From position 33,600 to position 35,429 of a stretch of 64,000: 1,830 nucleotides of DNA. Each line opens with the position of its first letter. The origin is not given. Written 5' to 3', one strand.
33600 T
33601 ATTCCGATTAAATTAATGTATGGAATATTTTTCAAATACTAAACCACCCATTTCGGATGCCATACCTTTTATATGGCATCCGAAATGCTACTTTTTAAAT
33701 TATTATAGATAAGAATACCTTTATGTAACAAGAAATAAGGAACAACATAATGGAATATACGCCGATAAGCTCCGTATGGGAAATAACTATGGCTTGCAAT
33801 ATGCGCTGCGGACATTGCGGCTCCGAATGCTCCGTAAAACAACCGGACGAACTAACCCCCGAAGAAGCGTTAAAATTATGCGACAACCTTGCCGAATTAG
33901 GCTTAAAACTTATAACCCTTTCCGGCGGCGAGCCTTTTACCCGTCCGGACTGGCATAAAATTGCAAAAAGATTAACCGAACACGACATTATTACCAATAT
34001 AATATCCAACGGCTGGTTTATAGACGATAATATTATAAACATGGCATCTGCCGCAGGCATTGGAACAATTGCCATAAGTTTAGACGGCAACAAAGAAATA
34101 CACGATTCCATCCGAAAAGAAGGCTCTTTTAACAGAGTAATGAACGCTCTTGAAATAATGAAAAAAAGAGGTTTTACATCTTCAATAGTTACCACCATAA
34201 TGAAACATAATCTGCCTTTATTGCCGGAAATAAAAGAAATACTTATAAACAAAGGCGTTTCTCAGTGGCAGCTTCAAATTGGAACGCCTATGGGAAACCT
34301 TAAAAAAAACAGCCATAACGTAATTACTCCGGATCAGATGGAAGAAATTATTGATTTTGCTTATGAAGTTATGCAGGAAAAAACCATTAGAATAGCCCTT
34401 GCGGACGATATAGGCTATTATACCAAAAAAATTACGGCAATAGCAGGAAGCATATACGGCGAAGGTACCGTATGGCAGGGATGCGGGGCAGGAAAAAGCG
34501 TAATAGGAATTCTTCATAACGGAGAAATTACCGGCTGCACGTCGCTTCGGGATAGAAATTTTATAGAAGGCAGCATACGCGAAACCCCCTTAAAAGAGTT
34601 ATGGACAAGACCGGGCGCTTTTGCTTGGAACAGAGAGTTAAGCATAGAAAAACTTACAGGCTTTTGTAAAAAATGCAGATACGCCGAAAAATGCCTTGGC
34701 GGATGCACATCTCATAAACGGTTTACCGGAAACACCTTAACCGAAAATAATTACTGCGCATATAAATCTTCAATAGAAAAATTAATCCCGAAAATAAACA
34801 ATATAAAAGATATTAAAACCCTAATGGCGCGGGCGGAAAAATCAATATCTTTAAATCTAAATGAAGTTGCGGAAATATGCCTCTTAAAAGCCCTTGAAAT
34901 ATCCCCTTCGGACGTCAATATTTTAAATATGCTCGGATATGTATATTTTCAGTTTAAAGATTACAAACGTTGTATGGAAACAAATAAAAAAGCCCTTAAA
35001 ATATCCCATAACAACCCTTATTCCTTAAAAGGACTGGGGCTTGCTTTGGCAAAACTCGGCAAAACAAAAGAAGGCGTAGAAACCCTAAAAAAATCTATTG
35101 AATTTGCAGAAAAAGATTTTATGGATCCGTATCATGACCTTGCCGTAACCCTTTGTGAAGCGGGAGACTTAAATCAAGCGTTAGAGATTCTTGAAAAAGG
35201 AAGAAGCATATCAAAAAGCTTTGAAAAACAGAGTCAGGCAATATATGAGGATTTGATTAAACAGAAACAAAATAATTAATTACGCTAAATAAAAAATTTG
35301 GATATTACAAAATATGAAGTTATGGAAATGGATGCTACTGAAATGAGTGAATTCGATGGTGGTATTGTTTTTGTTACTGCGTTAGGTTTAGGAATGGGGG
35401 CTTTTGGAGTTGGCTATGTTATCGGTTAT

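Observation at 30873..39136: Secreted-peptide island: TolC, five double-glycine precursors of two families, rSAM-SPASM-TPR enzyme, HlyD and C39-ABC exporter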

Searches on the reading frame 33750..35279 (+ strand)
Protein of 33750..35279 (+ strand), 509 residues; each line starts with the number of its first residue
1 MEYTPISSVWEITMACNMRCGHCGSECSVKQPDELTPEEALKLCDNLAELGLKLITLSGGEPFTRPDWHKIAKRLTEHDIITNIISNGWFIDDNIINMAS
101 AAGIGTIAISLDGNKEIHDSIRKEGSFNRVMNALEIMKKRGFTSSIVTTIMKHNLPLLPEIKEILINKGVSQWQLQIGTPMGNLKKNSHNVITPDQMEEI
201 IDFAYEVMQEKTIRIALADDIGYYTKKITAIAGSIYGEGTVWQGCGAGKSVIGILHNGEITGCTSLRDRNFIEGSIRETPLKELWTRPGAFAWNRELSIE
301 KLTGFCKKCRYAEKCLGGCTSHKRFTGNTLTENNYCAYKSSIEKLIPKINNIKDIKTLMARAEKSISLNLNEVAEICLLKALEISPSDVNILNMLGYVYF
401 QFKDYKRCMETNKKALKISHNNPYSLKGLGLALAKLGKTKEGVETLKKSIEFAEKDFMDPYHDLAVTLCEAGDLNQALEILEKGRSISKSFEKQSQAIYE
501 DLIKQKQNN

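Call 3: search_protein_families(library=ncbifam, proteins=[window:33750-35279:+], max_evalue=0.1)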
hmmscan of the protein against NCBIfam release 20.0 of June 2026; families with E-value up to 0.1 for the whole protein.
window:33750-35279:+ (509 aa): 92 families (the best 25 are shown)
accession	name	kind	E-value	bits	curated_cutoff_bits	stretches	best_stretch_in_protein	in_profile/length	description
TIGR03913.1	rad_SAM_trio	equivalog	7.3e-69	232.4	591.75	1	3-340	16-356/477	GDL motif peptide-associated radical SAM/SPASM maturase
TIGR04103.1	rSAM_nif11_3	equivalog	4.6e-68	229.7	725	1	8-339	7-345/412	nif11-class peptide radical SAM maturase 3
TIGR04545.1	rSAM_ahbD_hemeb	equivalog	5e-50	170.8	500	1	9-339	3-338/339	heme b synthase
TIGR04133.1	rSAM_w_lipo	hypoth_equivalog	2.2e-48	165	425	1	9-320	27-332/350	TIGR04133 family radical SAM/SPASM protein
TIGR04053.2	TIGR04053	equivalog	1.3e-43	149.7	395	2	2-216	4-222/366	TIGR04053 family radical SAM/SPASM domain-containing protein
TIGR03962.1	mycofact_rSAM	equivalog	4.1e-42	144.6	265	1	4-331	10-325/339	mycofactocin radical SAM maturase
TIGR04055.1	rSAM_NirJ2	equivalog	1.4e-41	143.1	500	1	10-339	4-325/326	putative heme d1 biosynthesis radical SAM protein NirJ2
TIGR04051.1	rSAM_NirJ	equivalog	2e-36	125.7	515.45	1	9-336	5-346/354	heme d1 biosynthesis radical SAM protein NirJ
TIGR04250.1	SCM_rSAM_ScmE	equivalog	2.3e-33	115.6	400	1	5-321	2-329/358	SynChlorMet cassette radical SAM/SPASM protein ScmE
TIGR04340.1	rSAM_ACGX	hypoth_equivalog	4.3e-32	111.7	400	1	7-333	4-334/341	radical SAM/SPASM domain protein, ACGX system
NF045574.1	sacti_mat_StsB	exception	1.1e-31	110.2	625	1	10-323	100-399/466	StsB family radical SAM/SPASM domain sactipeptide maturase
NF050035.1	rSAM_WgK_link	exception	3.7e-31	108.4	650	2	11-167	14-171/367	radical SAM/SPASM peptide maturase WgkB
TIGR04303.1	GeoRSP_rSAM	equivalog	5.8e-31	108.3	400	1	5-323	4-310/325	GeoRSP system radical SAM/SPASM protein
TIGR04546.1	rSAM_ahbC_deAc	equivalog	1e-30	106.8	650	2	8-170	41-205/390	12,18-didecarboxysiroheme deacetylase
TIGR04054.1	rSAM_NirJ1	equivalog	3.3e-29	101.7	650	1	8-319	38-362/387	putative heme d1 biosynthesis radical SAM protein NirJ1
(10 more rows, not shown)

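Call 4: search_protein_families(library=pfam, proteins=[window:33750-35279:+], max_evalue=0.1)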
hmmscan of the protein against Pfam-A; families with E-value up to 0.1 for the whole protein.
window:33750-35279:+ (509 aa): 16 families
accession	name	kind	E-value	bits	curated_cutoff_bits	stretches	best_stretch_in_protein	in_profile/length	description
PF04055.27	Radical_SAM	-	1.3e-25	91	29.5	1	11-152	2-152/166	Radical SAM superfamily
PF13431.12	TPR_17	-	6.8e-13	48.2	24.4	1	377-408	1-32/34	Tetratricopeptide repeat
PF00515.34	TPR_1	-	6e-10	39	27.8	1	390-422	2-34/34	Tetratricopeptide repeat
PF13181.12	TPR_8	-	1.8e-09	37.5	25.7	1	391-419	3-31/34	Tetratricopeptide repeat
PF13414.12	TPR_11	-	4.3e-09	36.4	26.8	2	377-401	16-40/42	TPR repeat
PF12895.13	ANAPC3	-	4.6e-09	36.9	27.2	1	374-448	8-81/82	Anaphase-promoting complex, cyclosome, subunit 3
PF07719.23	TPR_2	-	6e-09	35.8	27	0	391-422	3-34/34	Tetratricopeptide repeat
PF13424.12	TPR_12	-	1.6e-07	31.9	30.1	2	428-489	8-76/77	Tetratricopeptide repeat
PF13186.11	SPASM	-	2.7e-07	31.2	21.5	1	245-309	1-66/67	Iron-sulfur cluster-binding domain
PF14559.12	TPR_19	-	6.5e-06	26.8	25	0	439-484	7-51/68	Tetratricopeptide repeat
PF13374.12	TPR_10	-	2.9e-05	24.4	27.5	1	461-488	5-32/42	Tetratricopeptide repeat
PF13353.11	Fer4_12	-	0.00025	21.8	22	1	15-114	14-116/137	4Fe-4S single cluster domain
PF13428.12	TPR_14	-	0.001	20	23.5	0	461-486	4-29/44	Tetratricopeptide repeat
PF23558.1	TPR_P4H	-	0.0017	18.9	27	0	388-423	41-76/91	Prolyl 4-hydroxylase peptide-substrate-binding domain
PF23914.1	TPR_CcmH_CycH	-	0.0039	17.5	42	1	377-482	38-145/158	Cytochrome c-type biogenesis protein H TPR domain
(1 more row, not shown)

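Call 5: find_homologous_proteins(query=window:33750-35279:+, max_evalue=1e-10)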
Query window:33750-35279:+ (509 aa): 601 proteins with E <= 1e-10 among 8000 candidates; the best 120 are listed.
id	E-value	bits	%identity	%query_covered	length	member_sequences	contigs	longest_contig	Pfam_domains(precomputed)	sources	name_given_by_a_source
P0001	0.0e+0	1162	100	100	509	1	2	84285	PF14559.13,PF13431.13,PF13414.13,PF13186.12,PF04055.28,PF00515.35,PF12895.14,PF13424.13,PF13181.13,PF07719.24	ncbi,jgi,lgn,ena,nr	ncbi:MAG: radical SAM protein [Deltaproteobacteria bacterium]|nr:radical SAM protein [Deltaproteobac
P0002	2.3e-258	876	77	96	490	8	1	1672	PF13431.13,PF13414.13,PF13374.13,PF14559.13,PF13186.12,PF04055.28,PF00515.35,PF12895.14,PF13424.13,PF13432.13,PF13181.13,PF07719.24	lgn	-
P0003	2.2e-227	774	66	99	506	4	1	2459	PF13431.13,PF13414.13,PF13428.13,PF14559.13,PF13371.13,PF13186.12,PF04055.28,PF00515.35,PF12895.14,PF13424.13,PF13181.13,PF07719.24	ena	-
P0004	1.0e-224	765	64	99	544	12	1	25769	PF13431.13,PF13414.13,PF13428.13,PF14559.13,PF13186.12,PF04055.28,PF00515.35,PF12895.14,PF13424.13,PF13432.13,PF13181.13,PF07719.24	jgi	-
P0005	6.7e-186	637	54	99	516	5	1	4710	PF13431.13,PF13414.13,PF13428.13,PF14559.13,PF13186.12,PF04055.28,PF00515.35,PF12895.14,PF13424.13,PF13432.13,PF13181.13,PF07719.24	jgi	-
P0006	1.6e-175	603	52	98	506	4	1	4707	PF14559.13,PF13186.12,PF04055.28,PF00515.35,PF12895.14,PF07719.24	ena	-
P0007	3.5e-172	592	51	98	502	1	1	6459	PF14559.13,PF13371.13,PF13186.12,PF04055.28,PF00515.35,PF13432.13,PF13428.13,PF07719.24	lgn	-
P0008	2.5e-171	589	50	99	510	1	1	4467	PF14559.13,PF13371.13,PF13186.12,PF04055.28,PF13353.12,PF00515.35,PF13424.13,PF13428.13,PF07719.24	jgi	-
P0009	1.5e-169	583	51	100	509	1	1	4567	PF14559.13,PF13431.13,PF13186.12,PF04055.28,PF00515.35,PF12895.14,PF13428.13,PF13181.13,PF07719.24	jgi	jgi:radical SAM protein with 4Fe4S-binding SPASM domain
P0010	5.7e-167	575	51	98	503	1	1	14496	PF13431.13,PF13414.13,PF13428.13,PF13374.13,PF14559.13,PF13186.12,PF04055.28,PF00515.35,PF13424.13,PF13432.13,PF13181.13,PF07719.24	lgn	-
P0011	1.1e-166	574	49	100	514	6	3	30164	PF14559.13,PF13431.13,PF13186.12,PF04055.28,PF00515.35,PF12895.14,PF13424.13,PF21033.5,PF13181.13,PF07719.24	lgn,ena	-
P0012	9.4e-166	571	49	99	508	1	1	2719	PF13431.13,PF13414.13,PF13428.13,PF14559.13,PF13186.12,PF04055.28,PF00515.35,PF12895.14,PF13424.13,PF13432.13,PF13181.13,PF07719.24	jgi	jgi:radical SAM protein with 4Fe4S-binding SPASM domain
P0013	1.4e-165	570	50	99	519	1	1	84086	PF13431.13,PF13414.13,PF13428.13,PF13374.13,PF14559.13,PF13371.13,PF13186.12,PF04055.28,PF00515.35,PF12895.14,PF13424.13,PF13181.13,PF07719.24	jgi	-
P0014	2.0e-165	570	49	99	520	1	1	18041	PF14559.13,PF13431.13,PF13414.13,PF13186.12,PF04055.28,PF00515.35,PF13424.13,PF07719.24,PF13374.13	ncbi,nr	ncbi:MAG: radical SAM protein [bacterium]|nr:radical SAM protein [bacterium]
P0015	5.4e-165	568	50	99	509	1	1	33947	PF14559.13,PF13431.13,PF13186.12,PF04055.28,PF00515.35,PF12895.14,PF13424.13,PF13181.13,PF07719.24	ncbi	-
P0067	3.0e-154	533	47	100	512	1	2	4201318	PF14559.13,PF13186.12,PF04055.28,PF13353.12,PF12895.14,PF21033.5,PF13181.13,PF07719.24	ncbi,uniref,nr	ncbi:radical SAM domain-containing protein [Clostridium aceticum]|uniref:Radical SAM domain-containi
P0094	1.2e-150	521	47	98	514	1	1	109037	PF13431.13,PF13414.13,PF13428.13,PF14559.13,PF13371.13,PF13186.12,PF04055.28,PF00515.35,PF12895.14,PF13424.13,PF21033.5,PF13432.13,PF13181.13,PF07719.24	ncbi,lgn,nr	ncbi:MAG: radical SAM protein [Spirochaetales bacterium]|nr:radical SAM protein [Spirochaetales bact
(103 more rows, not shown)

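Call 6: find_encoding_contigs(protein=P0004, flank=10000, max_places=3)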
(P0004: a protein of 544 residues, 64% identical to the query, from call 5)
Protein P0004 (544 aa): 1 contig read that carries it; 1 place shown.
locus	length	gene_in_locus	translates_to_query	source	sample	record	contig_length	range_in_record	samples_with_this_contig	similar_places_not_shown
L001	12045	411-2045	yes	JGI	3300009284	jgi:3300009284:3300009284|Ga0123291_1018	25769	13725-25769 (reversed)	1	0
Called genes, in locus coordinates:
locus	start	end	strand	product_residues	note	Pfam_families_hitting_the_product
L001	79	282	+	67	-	-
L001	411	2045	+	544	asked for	PF04055:Radical_SAM, PF13414:TPR_11 (faint), PF13186:SPASM, PF14559:TPR_19 (faint), PF00515:TPR_1 (faint), PF07719:TPR_2 (faint), PF12895:ANAPC3 (weak), PF13424:TPR_12 (weak), +4 more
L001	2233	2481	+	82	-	-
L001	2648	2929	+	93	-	-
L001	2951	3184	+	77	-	-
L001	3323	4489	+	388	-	PF26002:Beta-barrel_AprE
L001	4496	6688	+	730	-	PF03412:Peptidase_C39, PF00664:ABC_membrane, PF00005:ABC_tran, PF02463:SMC_N (faint)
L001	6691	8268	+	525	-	PF02321:OEP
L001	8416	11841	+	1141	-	PF04773:FecR, PF23914:TPR_CcmH_CycH (faint), PF00515:TPR_1 (faint), PF07719:TPR_2 (faint), PF13181:TPR_8 (faint), PF13414:TPR_11 (faint), PF13424:TPR_12 (faint), PF00593:TonB_dep_Rec_b-barrel, +4 more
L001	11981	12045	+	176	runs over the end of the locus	-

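Call 7: find_encoding_contigs(protein=P0067, flank=10000, max_places=2)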
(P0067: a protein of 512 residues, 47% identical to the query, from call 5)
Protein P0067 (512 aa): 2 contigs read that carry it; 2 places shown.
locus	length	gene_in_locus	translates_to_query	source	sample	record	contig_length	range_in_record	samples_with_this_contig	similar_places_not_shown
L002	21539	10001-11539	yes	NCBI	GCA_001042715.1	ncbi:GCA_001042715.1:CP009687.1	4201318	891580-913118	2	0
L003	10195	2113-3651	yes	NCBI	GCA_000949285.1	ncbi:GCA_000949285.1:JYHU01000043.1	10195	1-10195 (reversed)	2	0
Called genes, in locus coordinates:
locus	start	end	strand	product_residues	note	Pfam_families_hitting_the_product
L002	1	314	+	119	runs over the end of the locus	PF04205:FMN_bind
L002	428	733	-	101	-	PF03795:YCII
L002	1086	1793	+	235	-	PF00072:Response_reg, PF04397:LytTR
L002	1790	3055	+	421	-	PF02518:HATPase_c, PF14501:HATPase_c_5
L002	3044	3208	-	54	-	-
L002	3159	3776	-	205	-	PF04647:AgrB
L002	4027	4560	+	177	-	-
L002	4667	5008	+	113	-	-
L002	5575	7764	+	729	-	PF03412:Peptidase_C39, PF00664:ABC_membrane, PF00005:ABC_tran, PF02463:SMC_N (weak), PF13401:AAA_22 (weak)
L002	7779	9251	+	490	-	PF25917:BSH_RND (weak), PF25887:HB_LcnD (weak), PF25940:LcnD_C (weak), PF26002:Beta-barrel_AprE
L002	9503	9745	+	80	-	-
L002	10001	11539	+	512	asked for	PF04055:Radical_SAM, PF13353:Fer4_12 (faint), PF07719:TPR_2 (faint), PF13186:SPASM, PF12895:ANAPC3 (faint), PF21033:RMD1-3 (faint), PF14559:TPR_19 (faint), PF13181:TPR_8 (faint)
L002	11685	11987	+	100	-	PF00196:GerE, PF04545:Sigma70_r4 (weak)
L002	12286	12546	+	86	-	-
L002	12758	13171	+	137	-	-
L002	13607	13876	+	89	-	-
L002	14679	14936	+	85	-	-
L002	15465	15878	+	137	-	-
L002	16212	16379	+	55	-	-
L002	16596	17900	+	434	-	PF00664:ABC_membrane, PF00005:ABC_tran, PF02463:SMC_N (weak), PF13401:AAA_22 (weak)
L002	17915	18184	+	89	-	-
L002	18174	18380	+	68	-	-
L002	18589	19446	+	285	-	PF02517:Rce1-like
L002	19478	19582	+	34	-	-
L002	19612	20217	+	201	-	PF02517:Rce1-like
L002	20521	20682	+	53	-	-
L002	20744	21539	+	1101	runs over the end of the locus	PF05193:Peptidase_M16_C, PF08367:M16C_assoc, PF22516:PreP_C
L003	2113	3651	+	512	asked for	PF04055:Radical_SAM, PF13353:Fer4_12 (faint), PF07719:TPR_2 (faint), PF13186:SPASM, PF12895:ANAPC3 (faint), PF21033:RMD1-3 (faint), PF14559:TPR_19 (faint), PF13181:TPR_8 (faint)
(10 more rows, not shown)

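Call 8: find_encoding_contigs(protein=P0094, flank=10000, max_places=2)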
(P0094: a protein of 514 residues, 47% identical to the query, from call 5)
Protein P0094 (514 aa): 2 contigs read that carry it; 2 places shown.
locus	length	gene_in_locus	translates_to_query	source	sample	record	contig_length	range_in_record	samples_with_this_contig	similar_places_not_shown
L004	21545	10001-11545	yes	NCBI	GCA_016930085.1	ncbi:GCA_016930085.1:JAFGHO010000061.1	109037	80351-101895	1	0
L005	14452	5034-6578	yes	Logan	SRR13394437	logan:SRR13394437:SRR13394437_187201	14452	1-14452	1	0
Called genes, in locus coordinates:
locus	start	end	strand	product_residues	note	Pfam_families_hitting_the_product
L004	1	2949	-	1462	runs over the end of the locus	PF01869:BcrAD_BadFG, PF09989:DUF2229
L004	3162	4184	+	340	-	PF01208:URO-D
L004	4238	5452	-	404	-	PF00270:DEAD, PF04851:ResIII (weak), PF00271:Helicase_C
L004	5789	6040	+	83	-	-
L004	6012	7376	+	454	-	PF13506:Glyco_transf_21, PF00535:Glycos_transf_2, PF10111:Glyco_tranf_2_2 (weak), PF13641:Glyco_tranf_2_3, PF01644:Chitin_synth_1 (faint), PF13632:Glyco_trans_2_3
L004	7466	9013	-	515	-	PF22352:K319L-like_PKD (weak), PF13385:Laminin_G_3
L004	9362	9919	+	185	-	PF00404:Dockerin_1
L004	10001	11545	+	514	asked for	PF04055:Radical_SAM, PF07719:TPR_2 (faint), PF13186:SPASM, PF00515:TPR_1 (faint), PF13181:TPR_8 (faint), PF13371:TPR_9 (faint), PF13414:TPR_11 (faint), PF13424:TPR_12 (faint), +6 more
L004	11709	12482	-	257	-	PF06803:DUF1232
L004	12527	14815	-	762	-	-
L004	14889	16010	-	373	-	PF01734:Patatin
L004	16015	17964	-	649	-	PF07719:TPR_2 (faint), PF13281:MAP3K_TRAF_bd (faint), PF13414:TPR_11 (faint), PF13431:TPR_17 (faint), PF13428:TPR_14 (faint), PF20308:TPR-S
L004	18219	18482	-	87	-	-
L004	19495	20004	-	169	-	-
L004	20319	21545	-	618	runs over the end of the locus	-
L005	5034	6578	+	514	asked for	PF04055:Radical_SAM, PF07719:TPR_2 (faint), PF13186:SPASM, PF00515:TPR_1 (faint), PF13181:TPR_8 (faint), PF13371:TPR_9 (faint), PF13414:TPR_11 (faint), PF13424:TPR_12 (faint), +6 more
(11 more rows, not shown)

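Call 21: find_related_loci(query=A1, collection=genome_contigs, flank=10000)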
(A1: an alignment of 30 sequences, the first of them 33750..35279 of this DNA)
Query A1 (509 aa) in genome_contigs; peptide patterns used: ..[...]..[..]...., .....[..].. (x = any residue, [..] = any of these).
463 stretches matched a pattern; 375 encode a relative of the query (tblastn E <= 1e-3); the best 80 are kept; 80 distinct loci.
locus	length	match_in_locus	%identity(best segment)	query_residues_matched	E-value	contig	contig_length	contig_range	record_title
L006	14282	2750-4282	51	1-508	2e-169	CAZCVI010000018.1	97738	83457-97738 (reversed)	MAG TPA_asm: uncultured Clostridia bacterium isolate binchicken_co113_160 genome assembly, contig: NODE_220_length_97738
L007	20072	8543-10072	49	1-508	4e-167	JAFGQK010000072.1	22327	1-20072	MAG: Spirochaetales bacterium isolate Zod_Metabat.749 k87_2246689, whole genome shotgun sequence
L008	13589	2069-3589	50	1-503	7e-167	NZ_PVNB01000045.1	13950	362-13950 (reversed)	Orenia metallireducens strain MSL40 Ga0139028_145, whole genome shotgun sequence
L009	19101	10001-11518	47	1-503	2e-164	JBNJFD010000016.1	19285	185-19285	MAG: Bacillota bacterium isolate Y22_7dBSd1.bin.80 NODE_1302_length_19285_cov_15.202752, whole genome shotgun sequence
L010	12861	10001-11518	51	3-506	4e-164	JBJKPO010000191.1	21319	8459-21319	MAG: Bacillota bacterium isolate Bin_124 S1Ck127_3239535_flag_1_multi_6.0000_len_21319, whole genome shotgun sequence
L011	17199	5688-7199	48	1-502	2e-163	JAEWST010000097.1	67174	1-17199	MAG: Bacillota bacterium isolate OH_SDB_116 k127_69224, whole genome shotgun sequence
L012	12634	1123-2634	49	1-502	2e-162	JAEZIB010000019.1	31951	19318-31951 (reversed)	MAG: Bacillota bacterium isolate OH_CDB_159 k127_1810497, whole genome shotgun sequence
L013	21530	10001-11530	48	1-507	2e-161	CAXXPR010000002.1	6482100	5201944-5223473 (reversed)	MAG: Desulfatiglandales bacterium isolate a8f5a47d-4dac-4919-b032-e1fff6f47f18 genome assembly, contig: contig_2, whole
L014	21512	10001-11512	48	1-502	1e-161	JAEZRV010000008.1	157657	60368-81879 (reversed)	MAG: Bacillota bacterium isolate OH_PDB_205 k127_488123, whole genome shotgun sequence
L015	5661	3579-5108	48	1-507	7e-163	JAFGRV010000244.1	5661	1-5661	MAG: Spirochaetales bacterium isolate Zod_Metabat.855 k87_4135008, whole genome shotgun sequence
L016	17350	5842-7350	49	5-502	5e-161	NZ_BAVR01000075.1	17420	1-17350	Acetivibrio straminisolvens JCM 21531, whole genome shotgun sequence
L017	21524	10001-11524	49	1-507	6e-160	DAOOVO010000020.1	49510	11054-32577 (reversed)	MAG TPA_asm: Pseudobacteroides sp. isolate AMR_MDS_2439 NODE_443_length_49510_cov_29.067819, whole genome shotgun sequen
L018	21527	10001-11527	46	1-507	5e-160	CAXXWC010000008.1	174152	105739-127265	MAG: Desulfobacterales bacterium isolate 0c1ee1e2-2e93-4d1f-b680-5c09bdc3d0f4 genome assembly, contig: contig_8, whole g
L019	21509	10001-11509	49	5-502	7e-160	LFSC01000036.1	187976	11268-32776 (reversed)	MAG: Clostridiaceae bacterium DTU079 scaffold3367, whole genome shotgun sequence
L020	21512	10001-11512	47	1-502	1e-159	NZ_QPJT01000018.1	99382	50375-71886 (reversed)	Anaerobacterium chartisolvens strain DSM 27016 Ga0244570_118, whole genome shotgun sequence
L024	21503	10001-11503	46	1-499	7e-158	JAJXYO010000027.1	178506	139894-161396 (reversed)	MAG: Deltaproteobacteria bacterium isolate BP6.bin89 NODE_93_length_178506_cov_7.427107, whole genome shotgun sequence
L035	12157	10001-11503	46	1-498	6e-154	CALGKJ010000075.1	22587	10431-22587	MAG: uncultured Clostridia bacterium isolate N1_Bin_Bin_25_1 genome assembly, contig: c_000003473157, whole genome shotg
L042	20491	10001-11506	45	5-503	4e-151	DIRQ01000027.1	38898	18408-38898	MAG TPA_asm: Syntrophomonas sp. UBA5432 UBA5432_contig_8441, whole genome shotgun sequence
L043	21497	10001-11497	47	3-499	3e-151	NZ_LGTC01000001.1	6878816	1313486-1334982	Pseudobacteroides cellulosolvens ATCC 35603 = DSM 2933 ctg1, whole genome shotgun sequence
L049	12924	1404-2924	47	1-503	2e-149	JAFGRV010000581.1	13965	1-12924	MAG: Spirochaetales bacterium isolate Zod_Metabat.855 k87_11939811, whole genome shotgun sequence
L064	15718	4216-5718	45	5-503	1e-144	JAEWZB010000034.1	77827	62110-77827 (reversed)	MAG: Bacillota bacterium isolate OH_SFB_195 k127_469757, whole genome shotgun sequence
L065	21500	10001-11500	45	5-500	2e-144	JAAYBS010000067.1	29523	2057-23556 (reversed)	MAG: Syntrophomonadaceae bacterium isolate AS06rmzACSIP_353 176487_AS06, whole genome shotgun sequence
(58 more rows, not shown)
